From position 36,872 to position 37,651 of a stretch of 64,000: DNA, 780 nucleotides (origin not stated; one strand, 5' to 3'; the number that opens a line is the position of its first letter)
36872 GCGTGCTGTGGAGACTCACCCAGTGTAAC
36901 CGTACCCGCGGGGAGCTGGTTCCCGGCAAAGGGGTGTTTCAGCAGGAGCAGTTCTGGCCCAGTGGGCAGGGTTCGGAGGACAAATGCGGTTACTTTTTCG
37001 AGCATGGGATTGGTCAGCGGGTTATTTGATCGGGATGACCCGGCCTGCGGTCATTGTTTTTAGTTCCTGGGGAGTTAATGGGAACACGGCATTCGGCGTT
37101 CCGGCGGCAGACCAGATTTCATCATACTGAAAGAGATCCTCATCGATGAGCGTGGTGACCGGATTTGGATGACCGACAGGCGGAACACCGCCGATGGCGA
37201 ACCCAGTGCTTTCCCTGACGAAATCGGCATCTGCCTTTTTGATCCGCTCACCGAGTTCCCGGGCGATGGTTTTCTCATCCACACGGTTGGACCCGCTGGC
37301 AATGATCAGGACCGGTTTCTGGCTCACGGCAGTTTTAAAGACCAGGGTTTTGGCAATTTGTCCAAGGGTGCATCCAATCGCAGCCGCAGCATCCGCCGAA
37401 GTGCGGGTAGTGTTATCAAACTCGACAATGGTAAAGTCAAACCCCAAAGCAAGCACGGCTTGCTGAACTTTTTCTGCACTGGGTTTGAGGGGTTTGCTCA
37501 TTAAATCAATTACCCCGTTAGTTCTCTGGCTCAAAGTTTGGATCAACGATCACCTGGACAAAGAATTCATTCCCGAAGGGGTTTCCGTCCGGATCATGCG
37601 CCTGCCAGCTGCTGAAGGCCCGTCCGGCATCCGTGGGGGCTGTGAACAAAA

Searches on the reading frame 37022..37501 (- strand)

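Call 40: search_protein_families(library=ncbifam, proteins=[window:37022-37501:-], max_evalue=0.00001)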
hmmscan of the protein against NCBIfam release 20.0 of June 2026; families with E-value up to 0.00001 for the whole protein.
window:37022-37501:- (159 aa): 3 families
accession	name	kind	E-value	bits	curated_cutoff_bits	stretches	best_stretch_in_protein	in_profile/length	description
TIGR00011.1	YbaK_EbsC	equivalog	4.1e-18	65.6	153.25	1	19-158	10-151/152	Cys-tRNA(Pro) deacylase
NF007951.0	PRK10670.1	equivalog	6.2e-09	36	243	1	29-152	23-149/159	Cys-tRNA(Pro)/Cys-tRNA(Cys) deacylase YbaK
NF006625.0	PRK09194.1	equivalog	6.3e-06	25.4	558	1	31-134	256-358/559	proline--tRNA ligase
